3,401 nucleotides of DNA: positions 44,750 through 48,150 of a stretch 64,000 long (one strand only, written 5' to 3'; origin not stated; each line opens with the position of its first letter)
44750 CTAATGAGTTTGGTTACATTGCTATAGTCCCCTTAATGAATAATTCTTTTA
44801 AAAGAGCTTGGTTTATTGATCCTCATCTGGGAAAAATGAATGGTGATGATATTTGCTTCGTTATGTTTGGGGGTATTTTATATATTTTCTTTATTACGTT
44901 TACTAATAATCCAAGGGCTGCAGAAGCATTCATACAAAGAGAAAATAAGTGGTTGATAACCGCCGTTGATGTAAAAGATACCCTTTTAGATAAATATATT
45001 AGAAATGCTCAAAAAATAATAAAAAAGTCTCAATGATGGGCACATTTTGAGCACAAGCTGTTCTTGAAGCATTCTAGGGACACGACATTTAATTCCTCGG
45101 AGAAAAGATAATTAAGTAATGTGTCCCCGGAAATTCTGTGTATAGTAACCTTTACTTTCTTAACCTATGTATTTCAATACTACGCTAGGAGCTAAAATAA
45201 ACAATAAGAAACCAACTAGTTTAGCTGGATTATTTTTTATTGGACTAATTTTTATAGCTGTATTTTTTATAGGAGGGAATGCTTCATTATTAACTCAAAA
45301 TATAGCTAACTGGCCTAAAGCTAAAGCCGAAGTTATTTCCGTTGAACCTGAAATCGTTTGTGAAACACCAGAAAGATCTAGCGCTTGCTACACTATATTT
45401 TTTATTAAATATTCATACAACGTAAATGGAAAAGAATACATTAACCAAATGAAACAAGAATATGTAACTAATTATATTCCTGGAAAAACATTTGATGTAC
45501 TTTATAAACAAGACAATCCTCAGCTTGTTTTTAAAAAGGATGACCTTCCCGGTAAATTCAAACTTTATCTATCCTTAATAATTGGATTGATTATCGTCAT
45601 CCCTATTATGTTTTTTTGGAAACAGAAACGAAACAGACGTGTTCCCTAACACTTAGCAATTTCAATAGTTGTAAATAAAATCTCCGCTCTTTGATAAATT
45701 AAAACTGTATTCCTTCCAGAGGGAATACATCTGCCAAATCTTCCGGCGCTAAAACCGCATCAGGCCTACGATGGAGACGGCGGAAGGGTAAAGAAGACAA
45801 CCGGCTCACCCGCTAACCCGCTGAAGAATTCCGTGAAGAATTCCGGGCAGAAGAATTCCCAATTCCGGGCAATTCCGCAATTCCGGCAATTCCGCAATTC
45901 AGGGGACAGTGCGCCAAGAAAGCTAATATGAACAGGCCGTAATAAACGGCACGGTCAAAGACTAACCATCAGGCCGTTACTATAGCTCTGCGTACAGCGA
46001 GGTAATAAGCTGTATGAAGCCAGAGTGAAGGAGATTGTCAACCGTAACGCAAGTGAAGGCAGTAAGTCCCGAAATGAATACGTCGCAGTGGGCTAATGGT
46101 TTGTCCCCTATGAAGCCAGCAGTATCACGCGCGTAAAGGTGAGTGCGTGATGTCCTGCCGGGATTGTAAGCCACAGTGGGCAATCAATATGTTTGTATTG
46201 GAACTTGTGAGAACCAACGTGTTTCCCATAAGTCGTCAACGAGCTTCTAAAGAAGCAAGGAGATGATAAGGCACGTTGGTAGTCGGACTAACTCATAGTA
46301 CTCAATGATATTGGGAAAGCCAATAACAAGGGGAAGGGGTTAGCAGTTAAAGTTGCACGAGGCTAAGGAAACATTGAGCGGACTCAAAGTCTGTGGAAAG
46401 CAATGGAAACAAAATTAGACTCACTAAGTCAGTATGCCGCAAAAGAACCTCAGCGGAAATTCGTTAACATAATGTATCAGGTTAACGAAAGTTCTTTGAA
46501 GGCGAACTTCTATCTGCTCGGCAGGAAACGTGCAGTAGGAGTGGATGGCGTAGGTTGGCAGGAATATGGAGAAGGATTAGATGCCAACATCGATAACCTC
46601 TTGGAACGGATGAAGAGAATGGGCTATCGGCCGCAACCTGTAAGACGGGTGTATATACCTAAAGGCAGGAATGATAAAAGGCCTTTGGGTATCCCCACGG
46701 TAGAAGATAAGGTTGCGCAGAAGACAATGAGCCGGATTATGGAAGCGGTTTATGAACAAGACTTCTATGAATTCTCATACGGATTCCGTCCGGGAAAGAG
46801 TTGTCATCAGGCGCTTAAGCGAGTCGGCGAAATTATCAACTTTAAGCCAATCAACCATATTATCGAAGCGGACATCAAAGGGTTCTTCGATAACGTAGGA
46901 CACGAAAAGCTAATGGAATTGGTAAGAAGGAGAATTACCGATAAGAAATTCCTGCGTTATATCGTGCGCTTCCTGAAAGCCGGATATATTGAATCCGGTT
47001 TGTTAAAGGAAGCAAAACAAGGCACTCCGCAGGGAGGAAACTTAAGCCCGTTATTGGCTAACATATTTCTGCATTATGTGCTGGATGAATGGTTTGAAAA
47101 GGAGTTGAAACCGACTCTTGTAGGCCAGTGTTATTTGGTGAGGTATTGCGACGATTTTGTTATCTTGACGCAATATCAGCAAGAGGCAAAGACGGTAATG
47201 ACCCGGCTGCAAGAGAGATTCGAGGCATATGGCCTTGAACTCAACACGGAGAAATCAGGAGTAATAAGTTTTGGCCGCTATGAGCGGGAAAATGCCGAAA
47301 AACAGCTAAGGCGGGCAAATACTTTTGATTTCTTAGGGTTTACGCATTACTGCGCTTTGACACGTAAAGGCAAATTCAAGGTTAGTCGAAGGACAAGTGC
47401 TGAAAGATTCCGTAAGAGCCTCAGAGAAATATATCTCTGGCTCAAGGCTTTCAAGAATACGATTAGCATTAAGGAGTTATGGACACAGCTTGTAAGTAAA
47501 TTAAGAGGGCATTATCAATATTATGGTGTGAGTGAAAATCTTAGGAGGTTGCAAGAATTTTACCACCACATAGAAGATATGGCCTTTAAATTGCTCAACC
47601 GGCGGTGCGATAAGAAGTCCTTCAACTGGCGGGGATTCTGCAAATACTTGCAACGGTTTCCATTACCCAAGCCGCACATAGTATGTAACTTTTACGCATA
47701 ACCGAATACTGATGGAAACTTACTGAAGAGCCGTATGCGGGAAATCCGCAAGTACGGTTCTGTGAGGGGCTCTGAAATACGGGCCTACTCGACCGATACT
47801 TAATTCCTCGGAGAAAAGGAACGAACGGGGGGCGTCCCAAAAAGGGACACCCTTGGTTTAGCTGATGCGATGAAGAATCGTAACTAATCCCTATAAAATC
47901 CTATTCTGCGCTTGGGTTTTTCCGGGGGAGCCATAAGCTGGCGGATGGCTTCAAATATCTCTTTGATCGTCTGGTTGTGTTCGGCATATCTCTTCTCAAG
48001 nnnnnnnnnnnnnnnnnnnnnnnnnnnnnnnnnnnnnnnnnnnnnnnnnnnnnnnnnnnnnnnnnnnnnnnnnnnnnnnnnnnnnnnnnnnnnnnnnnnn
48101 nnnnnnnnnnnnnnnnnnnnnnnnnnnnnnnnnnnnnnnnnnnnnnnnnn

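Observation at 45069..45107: Second, unoccupied copy of the intron homing site 0.8 kb upstream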

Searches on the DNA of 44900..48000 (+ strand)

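Call 12: search_rna_families(source=window, start=44900, end=48000, threshold=evalue, max_evalue=1, show_alignments=3)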
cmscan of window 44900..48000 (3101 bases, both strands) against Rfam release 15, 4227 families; matches with E-value up to 1: 3.
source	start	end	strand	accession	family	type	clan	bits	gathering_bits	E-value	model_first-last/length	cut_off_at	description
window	45942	46173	+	RF02005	group-II-D1D4-6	Intron;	CL00102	98.5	49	6.8e-28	1-225/225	no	Group II catalytic intron D1-D4-6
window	47726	47793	+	RF00029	Intron_gpII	Intron;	-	61.8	40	4.7e-11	1-77/77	no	Group II catalytic intron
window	47725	47763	+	RF04357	Plastid-ndhA-ndhB-2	Intron;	CL00155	31.2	53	0.00027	1-41/41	no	Plastid-ndhA-ndhB-2 group II-D5 intron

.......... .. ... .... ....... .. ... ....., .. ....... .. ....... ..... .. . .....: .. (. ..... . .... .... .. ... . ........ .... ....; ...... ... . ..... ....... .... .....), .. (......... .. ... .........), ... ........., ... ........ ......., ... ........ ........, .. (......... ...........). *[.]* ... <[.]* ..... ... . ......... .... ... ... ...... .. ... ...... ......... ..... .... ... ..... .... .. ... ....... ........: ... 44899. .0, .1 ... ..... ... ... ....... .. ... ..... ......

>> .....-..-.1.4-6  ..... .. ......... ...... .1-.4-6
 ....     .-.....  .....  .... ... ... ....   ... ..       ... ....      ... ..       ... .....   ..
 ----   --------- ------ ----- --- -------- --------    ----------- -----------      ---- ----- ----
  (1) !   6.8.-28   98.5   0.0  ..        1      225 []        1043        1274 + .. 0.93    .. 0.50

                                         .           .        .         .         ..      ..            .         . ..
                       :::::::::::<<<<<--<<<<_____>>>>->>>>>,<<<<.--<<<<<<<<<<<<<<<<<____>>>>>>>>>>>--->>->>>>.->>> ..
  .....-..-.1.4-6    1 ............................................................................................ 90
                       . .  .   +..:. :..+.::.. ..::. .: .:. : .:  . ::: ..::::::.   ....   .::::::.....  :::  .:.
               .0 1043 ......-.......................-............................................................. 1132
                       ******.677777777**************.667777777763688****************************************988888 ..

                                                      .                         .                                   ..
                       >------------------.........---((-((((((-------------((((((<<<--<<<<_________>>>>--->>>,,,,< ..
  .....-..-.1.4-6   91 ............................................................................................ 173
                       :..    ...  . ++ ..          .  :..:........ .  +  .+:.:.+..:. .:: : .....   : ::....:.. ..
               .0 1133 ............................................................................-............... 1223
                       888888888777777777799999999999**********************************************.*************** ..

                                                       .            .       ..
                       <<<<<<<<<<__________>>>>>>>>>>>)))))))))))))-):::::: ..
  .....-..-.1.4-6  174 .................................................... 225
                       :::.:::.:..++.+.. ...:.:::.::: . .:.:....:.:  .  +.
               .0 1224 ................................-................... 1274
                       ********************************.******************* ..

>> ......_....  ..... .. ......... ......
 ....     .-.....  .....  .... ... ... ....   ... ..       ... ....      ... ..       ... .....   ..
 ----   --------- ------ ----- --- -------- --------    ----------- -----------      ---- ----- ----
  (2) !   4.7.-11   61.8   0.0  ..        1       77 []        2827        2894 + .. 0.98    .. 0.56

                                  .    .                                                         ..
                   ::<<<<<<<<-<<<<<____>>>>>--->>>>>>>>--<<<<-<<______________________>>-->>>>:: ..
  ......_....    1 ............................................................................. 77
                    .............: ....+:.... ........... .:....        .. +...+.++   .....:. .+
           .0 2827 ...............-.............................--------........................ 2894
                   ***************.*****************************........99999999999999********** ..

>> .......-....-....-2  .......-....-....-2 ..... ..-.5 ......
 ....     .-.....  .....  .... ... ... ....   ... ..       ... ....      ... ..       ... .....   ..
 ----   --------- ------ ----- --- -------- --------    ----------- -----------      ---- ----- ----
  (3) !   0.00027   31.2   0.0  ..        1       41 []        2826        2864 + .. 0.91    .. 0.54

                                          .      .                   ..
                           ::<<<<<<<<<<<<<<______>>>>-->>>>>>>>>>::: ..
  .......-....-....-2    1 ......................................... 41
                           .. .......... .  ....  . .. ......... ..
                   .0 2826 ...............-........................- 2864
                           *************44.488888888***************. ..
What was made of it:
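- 46076..46079 (+): Candidate EBS2 (GAAU; UGAAU from 46075) in a 13-nt internal loop of D1. Call 12 (unpaired in the Rfam consensus structure).
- Tried and rejected: Intron RNA segment complementary to the conserved 3' exon TACTTAA: only 5 nt (UAAGU) fit, and these lie inside a D1 stem per call 12.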

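Call 53: search_dna_similar(query=window:45060-45140:+, collection=phages, mode=distant, max_evalue=1, max_rows=10)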
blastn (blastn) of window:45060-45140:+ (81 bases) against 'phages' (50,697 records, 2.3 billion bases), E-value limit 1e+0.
No match.
